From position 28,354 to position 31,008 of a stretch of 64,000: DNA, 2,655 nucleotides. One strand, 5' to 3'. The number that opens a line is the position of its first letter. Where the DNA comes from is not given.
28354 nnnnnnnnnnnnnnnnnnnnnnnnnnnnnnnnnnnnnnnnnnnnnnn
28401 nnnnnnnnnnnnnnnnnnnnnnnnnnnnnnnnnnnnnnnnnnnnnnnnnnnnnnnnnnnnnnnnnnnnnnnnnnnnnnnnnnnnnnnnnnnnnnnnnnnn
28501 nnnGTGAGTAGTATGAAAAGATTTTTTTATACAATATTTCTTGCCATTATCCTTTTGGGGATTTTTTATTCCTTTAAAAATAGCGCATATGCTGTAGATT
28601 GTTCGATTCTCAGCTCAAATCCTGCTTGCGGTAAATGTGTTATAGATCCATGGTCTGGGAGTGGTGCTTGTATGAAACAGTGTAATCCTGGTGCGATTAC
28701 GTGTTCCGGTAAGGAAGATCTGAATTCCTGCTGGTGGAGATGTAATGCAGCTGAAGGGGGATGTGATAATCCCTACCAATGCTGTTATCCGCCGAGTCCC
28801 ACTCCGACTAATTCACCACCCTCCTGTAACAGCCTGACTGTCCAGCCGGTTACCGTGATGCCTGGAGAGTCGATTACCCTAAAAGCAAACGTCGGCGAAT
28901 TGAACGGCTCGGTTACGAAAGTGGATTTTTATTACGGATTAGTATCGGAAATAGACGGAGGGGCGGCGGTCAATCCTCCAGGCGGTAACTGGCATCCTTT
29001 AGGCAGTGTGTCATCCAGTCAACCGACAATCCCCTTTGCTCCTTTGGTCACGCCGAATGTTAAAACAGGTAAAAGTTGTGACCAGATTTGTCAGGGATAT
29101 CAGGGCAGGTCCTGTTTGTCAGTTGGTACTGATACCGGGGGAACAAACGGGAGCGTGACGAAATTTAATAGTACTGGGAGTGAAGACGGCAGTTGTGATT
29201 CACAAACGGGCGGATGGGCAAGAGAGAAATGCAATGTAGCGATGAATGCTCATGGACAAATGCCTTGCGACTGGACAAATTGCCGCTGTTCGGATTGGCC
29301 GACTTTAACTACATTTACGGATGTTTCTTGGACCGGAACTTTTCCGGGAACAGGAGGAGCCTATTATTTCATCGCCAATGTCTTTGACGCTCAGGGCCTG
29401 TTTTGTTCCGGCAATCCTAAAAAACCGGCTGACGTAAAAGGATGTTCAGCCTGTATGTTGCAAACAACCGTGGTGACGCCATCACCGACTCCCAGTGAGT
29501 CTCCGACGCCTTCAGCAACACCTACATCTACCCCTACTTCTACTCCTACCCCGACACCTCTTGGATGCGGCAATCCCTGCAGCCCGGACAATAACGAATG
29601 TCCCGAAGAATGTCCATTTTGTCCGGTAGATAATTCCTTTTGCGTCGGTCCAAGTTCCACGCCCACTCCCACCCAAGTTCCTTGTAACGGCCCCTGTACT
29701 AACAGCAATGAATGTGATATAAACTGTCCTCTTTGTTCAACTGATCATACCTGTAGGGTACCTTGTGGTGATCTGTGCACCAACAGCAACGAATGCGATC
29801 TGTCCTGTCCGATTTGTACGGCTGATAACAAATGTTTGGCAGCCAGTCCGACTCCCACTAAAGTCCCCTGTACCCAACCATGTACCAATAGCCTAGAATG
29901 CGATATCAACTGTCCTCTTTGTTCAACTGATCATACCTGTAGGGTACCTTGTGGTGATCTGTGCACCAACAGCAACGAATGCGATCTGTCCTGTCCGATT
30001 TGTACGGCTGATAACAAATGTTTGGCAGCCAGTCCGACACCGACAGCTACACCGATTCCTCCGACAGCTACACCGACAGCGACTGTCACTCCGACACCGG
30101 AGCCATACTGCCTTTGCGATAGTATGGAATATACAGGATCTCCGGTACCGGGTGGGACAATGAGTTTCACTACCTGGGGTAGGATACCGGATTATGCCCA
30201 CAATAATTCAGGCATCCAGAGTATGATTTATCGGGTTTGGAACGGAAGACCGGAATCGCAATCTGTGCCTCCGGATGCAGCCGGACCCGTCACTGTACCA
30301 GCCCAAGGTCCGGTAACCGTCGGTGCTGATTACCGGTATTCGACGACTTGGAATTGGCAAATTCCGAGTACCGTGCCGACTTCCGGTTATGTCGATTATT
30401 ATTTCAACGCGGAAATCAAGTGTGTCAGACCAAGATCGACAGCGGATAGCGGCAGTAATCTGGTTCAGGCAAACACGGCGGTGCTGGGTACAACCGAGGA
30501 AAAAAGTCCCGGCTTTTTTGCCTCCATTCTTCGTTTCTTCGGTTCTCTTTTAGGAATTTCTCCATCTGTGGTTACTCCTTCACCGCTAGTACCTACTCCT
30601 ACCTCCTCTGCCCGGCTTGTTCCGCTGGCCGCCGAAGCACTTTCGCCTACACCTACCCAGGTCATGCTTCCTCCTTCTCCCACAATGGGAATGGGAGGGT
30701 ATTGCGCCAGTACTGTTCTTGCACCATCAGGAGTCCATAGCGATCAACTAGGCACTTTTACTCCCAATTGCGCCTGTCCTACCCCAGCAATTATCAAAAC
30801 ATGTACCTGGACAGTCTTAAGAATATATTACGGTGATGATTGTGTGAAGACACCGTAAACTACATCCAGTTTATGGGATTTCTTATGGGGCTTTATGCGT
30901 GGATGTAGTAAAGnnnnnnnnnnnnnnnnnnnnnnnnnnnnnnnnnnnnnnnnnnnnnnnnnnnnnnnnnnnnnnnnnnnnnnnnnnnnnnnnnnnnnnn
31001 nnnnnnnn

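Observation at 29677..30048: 131-bp perfectly identical tandem repeat inside the B2 surface protein gene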

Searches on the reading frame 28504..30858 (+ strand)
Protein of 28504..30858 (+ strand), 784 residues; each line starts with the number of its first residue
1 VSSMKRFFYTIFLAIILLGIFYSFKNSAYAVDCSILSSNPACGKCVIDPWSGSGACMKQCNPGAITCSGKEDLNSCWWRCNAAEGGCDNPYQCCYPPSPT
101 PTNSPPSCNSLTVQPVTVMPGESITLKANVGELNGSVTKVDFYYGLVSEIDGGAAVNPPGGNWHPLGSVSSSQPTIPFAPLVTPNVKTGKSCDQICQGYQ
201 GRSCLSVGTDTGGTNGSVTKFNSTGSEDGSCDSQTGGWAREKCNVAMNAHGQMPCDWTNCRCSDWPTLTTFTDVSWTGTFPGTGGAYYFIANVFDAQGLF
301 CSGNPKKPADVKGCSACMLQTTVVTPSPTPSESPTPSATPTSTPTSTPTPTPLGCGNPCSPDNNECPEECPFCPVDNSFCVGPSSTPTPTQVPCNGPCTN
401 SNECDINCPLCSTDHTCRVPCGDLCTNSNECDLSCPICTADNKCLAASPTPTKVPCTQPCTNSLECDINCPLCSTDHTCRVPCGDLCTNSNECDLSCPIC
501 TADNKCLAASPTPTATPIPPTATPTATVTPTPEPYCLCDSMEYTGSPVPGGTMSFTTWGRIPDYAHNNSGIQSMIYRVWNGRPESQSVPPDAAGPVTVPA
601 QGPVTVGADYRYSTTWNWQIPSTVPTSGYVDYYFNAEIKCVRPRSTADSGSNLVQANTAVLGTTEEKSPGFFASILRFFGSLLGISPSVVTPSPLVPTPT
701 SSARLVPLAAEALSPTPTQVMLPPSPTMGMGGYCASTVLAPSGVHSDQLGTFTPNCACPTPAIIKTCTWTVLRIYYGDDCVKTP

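Call 9: search_protein_families(library=pfam, proteins=[window:28504-30858:+], max_evalue=0.1)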
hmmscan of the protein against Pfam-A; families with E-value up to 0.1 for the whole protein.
window:28504-30858:+ (784 aa): 0 families

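Call 10: search_protein_families(library=ncbifam, proteins=[window:28504-30858:+], max_evalue=0.1)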
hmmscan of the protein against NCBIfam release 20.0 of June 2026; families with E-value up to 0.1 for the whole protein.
window:28504-30858:+ (784 aa): 0 families

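Call 11: find_homologous_proteins(query=window:28504-30858:+, max_evalue=0.001)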
Query window:28504-30858:+ (784 aa): 3 proteins with E <= 0.001 among 8000 candidates.
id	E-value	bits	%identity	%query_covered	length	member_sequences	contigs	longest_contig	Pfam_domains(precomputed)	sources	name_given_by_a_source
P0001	0.0e+0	1828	100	100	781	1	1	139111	-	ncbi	-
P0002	9.1e-82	294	45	36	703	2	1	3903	-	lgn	-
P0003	5.9e-25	106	52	17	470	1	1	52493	-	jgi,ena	-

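Call 13: list_cluster_members(proteins=[P0001])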
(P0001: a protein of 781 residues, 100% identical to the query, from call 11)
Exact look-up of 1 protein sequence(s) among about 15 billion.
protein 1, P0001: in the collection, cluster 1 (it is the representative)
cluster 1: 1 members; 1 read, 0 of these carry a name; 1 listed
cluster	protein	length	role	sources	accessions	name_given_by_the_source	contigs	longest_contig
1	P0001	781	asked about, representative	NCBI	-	-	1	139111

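Call 14: find_encoding_contigs(protein=P0003, flank=8000)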
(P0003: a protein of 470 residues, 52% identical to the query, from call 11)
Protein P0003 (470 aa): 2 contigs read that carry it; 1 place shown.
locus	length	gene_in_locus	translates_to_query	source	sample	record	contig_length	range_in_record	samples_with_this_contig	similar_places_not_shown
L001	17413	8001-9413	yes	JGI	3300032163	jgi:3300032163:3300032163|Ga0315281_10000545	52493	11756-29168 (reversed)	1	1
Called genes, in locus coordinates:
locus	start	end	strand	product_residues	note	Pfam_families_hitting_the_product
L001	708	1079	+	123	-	-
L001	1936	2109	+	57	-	PF00471:Ribosomal_L33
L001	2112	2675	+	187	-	-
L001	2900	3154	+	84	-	PF01541:GIY-YIG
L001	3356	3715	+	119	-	PF24705:DUF7668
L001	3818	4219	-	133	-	-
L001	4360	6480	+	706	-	-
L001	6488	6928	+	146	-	-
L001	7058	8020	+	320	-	-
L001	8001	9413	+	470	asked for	-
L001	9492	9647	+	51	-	-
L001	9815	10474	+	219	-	-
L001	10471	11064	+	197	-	PF00565:SNase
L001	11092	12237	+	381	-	PF13472:Lipase_GDSL_2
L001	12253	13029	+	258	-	PF13453:Zn_ribbon_TFIIB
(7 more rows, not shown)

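Call 15: find_encoding_contigs(protein=P0002, flank=8000)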
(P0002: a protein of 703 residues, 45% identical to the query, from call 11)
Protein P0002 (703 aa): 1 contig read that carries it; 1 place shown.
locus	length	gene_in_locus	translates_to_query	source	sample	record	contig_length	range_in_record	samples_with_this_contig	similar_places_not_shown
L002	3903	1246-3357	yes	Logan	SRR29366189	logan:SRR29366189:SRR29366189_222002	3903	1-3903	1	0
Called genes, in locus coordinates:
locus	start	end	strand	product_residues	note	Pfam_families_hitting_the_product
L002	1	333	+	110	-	?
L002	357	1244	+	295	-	-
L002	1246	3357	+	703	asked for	-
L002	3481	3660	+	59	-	-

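Call 16: find_encoding_contigs(protein=P0001, flank=10000)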
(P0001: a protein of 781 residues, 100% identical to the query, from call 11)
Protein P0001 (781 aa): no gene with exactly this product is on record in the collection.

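Call 30: search_protein_representatives(alignment_id=A3)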
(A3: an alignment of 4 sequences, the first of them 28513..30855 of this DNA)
Query: 4 sequences, 506 profile positions. Proteins with E-value up to 0.001 (for the whole library): 219; up to 1e-10: 132; up to 1e-30: 15. The best 150 are listed.
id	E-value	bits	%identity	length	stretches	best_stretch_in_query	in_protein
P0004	1.1e-175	602.3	-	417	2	230-504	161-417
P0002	6.1e-141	487.7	-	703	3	280-506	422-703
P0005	4.4e-73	263.8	-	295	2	280-504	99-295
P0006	7.9e-58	213.5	-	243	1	298-506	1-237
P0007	8.1e-47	177.2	-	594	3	252-504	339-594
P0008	2.0e-46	175.8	-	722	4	154-504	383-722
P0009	7.3e-43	164.1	-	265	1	279-505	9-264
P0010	3.6e-37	145.3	-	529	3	255-504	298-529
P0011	4.7e-35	138.3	-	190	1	304-503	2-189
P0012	6.3e-35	137.9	-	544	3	281-503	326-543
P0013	1.2e-34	137.1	-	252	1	255-502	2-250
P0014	1.0e-33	133.9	-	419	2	280-503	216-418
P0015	4.5e-33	131.8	-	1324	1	280-504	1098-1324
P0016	1.1e-31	127.3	-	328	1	211-502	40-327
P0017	3.0e-31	125.8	-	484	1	143-506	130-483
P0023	8.5e-28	114.4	-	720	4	283-503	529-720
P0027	3.1e-27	112.5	-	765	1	8-415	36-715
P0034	6.8e-25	104.8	-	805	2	279-501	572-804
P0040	1.8e-22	96.8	-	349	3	189-251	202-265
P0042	7.1e-22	94.9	-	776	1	246-504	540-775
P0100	1.5e-13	67.4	-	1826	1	294-470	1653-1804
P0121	5.1e-12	62.4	-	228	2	160-250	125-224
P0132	4.7e-11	59.2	-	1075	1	152-462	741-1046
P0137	2.5e-10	56.8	-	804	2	247-442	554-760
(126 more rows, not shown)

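Call 34: find_encoding_contigs(protein=P0004, flank=8000)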
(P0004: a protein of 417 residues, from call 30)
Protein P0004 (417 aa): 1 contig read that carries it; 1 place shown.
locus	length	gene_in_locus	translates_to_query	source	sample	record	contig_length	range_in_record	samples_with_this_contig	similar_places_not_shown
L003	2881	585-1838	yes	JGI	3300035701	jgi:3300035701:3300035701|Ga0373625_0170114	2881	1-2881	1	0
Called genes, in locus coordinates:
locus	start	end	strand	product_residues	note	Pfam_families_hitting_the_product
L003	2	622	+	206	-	?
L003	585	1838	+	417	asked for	-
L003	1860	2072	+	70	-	-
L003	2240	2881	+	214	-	?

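Call 35: search_protein_families(library=pfam, proteins=[P0008, P0015, P0100, P0023, P0027, P0034, P0042, P0132, P0137, P0040], max_evalue=0.01)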
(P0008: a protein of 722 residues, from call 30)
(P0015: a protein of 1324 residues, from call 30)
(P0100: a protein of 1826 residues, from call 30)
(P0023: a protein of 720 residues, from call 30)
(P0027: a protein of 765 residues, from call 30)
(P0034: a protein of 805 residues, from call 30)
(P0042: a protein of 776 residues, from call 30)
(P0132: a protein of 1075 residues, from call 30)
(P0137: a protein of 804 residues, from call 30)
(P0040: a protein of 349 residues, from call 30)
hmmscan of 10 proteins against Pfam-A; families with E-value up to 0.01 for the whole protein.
P0008 (722 aa): 0 families

P0015 (1324 aa): 0 families

P0100 (1826 aa): 3 families
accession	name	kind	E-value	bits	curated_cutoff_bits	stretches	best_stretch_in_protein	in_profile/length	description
PF05593.20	RHS_repeat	-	3.3e-17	62.8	22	1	1259-1288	1-30/38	RHS Repeat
PF03534.18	SpvB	-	3.4e-05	23.6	22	0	190-304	35-147/287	Salmonella virulence plasmid 65kDa B protein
PF20041.5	DUF6443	-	7.7e-05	23.4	27.8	0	1035-1131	16-89/137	Domain of unknown function (DUF6443)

P0023 (720 aa): 0 families

P0027 (765 aa): 3 families
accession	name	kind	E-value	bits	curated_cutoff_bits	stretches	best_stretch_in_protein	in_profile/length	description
PF13624.11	SurA_N_3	-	9.8e-05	22.7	27.2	1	34-113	13-106/162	SurA-like N-terminal domain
PF13620.12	CarboxypepD_reg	-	0.00017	22.3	32.3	1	353-388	4-40/82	Carboxypeptidase regulatory-like domain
PF13623.11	SurA_N_2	-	0.0013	19.1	28.5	1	23-113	4-108/145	SurA-like N-terminal domain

P0034 (805 aa): 0 families

P0042 (776 aa): 7 families
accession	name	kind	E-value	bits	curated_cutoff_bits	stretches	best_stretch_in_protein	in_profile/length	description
PF01079.26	Hint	-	7.4e-20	71.9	29.7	2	72-160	5-96/213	Hint module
PF08517.17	AXH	-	5.6e-13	49.8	33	1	81-185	1-109/116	Ataxin-1 and HBP1 module (AXH)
PF05203.21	Hom_end_hint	-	6.5e-13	49.6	32.1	2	80-113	1-34/228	Hom_end-associated Hint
PF14890.11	Intein_splicing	-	2.3e-12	47.4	35.8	1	240-388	2-155/155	Intein splicing domain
PF07591.16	PT-HINT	-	3.1e-09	37.6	27.7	1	246-306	8-72/137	Pretoxin HINT domain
PF14623.11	Vint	-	2.6e-06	27.8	27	0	79-154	1-68/166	Hint-domain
PF13403.11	Hint_2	-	3.4e-06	27.9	28.4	0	80-114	2-35/147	Hint domain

P0132 (1075 aa): 1 family
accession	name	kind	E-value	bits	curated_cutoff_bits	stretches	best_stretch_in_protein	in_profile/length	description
PF15418.12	DUF4625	-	0.00084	20.1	27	0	127-161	96-129/131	Domain of unknown function (DUF4625)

P0137 (804 aa): 24 families
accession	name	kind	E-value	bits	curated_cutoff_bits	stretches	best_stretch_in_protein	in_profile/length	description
PF07719.23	TPR_2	-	2.5e-27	93.1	27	3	137-168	3-34/34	Tetratricopeptide repeat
PF00515.34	TPR_1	-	4.5e-25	86.8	27.8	2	137-168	3-34/34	Tetratricopeptide repeat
PF13181.12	TPR_8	-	7.7e-24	82.2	25.7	3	171-202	3-34/34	Tetratricopeptide repeat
PF14559.12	TPR_19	-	8.9e-24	84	25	2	113-169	3-59/68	Tetratricopeptide repeat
PF13424.12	TPR_12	-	5.7e-22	78.1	30.1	2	171-233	5-75/77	Tetratricopeptide repeat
PF13428.12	TPR_14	-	1.4e-20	72.1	23.5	1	136-176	2-42/44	Tetratricopeptide repeat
PF13432.12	TPR_16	-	6.5e-18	65.3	32.7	1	117-168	13-64/65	Tetratricopeptide repeat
PF13431.12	TPR_17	-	1.9e-16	59.3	24.4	2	157-188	1-32/34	Tetratricopeptide repeat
PF13176.12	TPR_7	-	2e-14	52.8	27.9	1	138-168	2-34/36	Tetratricopeptide repeat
PF13414.12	TPR_11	-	4.4e-13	49.1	26.8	2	147-180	6-39/42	TPR repeat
PF23914.1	TPR_CcmH_CycH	-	4.6e-12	46.5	42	2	70-164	61-150/158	Cytochrome c-type biogenesis protein H TPR domain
PF25062.1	ARM_TT21_N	-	8.2e-11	42.5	40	2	168-284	99-211/222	Tetratricopeptide repeat protein 21 N-terminal ARM repeat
PF12895.13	ANAPC3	-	6.1e-10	39.7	27.2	2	118-194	6-81/82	Anaphase-promoting complex, cyclosome, subunit 3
PF12569.14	NatA_aux_su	-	1.9e-07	30.9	33.3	1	91-201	153-258/515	N-terminal acetyltransferase A, auxiliary subunit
PF24575.1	TPR_Slam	-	7.9e-06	26.7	35.2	0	170-222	48-100/104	Surface lipoprotein assembly modifier, N-terminal TPR repeats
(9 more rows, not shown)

P0040 (349 aa): 1 family
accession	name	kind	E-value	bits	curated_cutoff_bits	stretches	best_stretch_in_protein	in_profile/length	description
PF13620.12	CarboxypepD_reg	-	1.6e-05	25.6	32.3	1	34-76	2-44/82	Carboxypeptidase regulatory-like domain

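Call 40: find_related_loci(query=window:28513-30855:+, collection=genome_contigs, flank=5000)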
Query window:28513-30855:+ (781 aa) in genome_contigs; peptide patterns used: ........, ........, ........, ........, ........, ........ (x = any residue, [..] = any of these).
9 stretches matched a pattern, but none encodes a relative of the query by tblastn (E <= 1e-3).

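Call 45: find_related_loci(query=P0003, collection=metagenome_contigs, flank=1500)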
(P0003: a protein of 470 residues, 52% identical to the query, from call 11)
Query P0003 (470 aa) in metagenome_contigs; peptide patterns used: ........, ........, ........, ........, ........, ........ (x = any residue, [..] = any of these).
38 stretches matched a pattern; 3 encode a relative of the query (tblastn E <= 1e-3); 2 distinct loci.
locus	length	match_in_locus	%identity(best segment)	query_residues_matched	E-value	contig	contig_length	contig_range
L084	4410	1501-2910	100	1-470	0e+0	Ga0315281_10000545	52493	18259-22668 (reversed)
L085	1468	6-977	78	87-470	0e+0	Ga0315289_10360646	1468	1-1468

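Call 49: find_encoding_contigs(protein=P0008, flank=3000, max_places=3)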
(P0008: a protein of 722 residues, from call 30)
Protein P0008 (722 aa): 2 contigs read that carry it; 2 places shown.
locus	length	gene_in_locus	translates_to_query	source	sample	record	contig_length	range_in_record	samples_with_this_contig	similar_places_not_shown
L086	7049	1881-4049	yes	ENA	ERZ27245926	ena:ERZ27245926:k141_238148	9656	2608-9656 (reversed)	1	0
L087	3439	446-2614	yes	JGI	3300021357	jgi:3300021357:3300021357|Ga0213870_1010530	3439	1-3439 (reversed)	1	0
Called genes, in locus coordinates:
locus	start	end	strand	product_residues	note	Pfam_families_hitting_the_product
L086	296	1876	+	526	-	-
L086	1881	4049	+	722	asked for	-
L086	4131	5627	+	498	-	-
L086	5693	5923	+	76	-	-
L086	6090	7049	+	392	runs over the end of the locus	PF02683:DsbD_TM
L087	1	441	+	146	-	?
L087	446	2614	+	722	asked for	-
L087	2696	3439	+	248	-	?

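Call 50: find_encoding_contigs(protein=P0023, flank=3000, max_places=3)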
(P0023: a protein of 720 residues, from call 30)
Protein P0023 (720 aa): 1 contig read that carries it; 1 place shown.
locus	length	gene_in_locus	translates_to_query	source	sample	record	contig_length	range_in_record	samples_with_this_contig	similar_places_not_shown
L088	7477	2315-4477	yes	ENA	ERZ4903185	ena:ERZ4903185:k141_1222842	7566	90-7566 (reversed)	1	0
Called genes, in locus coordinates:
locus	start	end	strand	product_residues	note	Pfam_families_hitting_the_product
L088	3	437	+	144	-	?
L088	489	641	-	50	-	-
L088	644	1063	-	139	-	PF01909:NTP_transf_2 (weak), PF18765:Polbeta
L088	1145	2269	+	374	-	-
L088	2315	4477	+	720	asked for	-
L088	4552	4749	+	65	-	-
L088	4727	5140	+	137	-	PF13975:gag-asp_proteas (weak)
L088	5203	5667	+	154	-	PF00583:Acetyltransf_1, PF13673:Acetyltransf_10, PF13508:Acetyltransf_7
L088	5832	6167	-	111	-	PF04020:Phage_holin_4_2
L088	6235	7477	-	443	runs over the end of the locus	?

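Call 51: find_encoding_contigs(protein=P0040, flank=3000, max_places=3)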
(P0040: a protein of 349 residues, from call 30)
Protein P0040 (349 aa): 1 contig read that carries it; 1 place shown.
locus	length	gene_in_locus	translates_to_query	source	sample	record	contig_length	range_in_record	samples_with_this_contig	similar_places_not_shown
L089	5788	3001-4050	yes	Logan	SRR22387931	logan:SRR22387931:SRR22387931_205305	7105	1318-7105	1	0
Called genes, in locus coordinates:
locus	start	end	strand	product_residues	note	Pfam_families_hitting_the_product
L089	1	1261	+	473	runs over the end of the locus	PF00109:ketoacyl-synt, PF02801:Ketoacyl-synt_C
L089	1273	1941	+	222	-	PF02545:Maf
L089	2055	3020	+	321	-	-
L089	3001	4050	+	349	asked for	PF13620:CarboxypepD_reg (faint)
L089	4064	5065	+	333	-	-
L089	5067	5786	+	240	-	?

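Call 69: find_encoding_contigs(protein=P0006, flank=6000, max_places=6)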
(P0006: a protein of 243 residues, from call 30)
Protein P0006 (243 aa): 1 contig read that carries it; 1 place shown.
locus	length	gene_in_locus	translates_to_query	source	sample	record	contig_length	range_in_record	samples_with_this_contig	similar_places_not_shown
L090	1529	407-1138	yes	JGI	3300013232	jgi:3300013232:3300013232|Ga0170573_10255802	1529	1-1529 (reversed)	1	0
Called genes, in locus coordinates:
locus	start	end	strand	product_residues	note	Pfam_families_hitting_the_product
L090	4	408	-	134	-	-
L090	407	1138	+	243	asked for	-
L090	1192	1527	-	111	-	?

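Call 83: search_protein_families(library=pfam, proteins=[P0121], max_evalue=10)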
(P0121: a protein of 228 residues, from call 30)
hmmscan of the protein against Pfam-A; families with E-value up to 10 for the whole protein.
P0121 (228 aa): 0 families
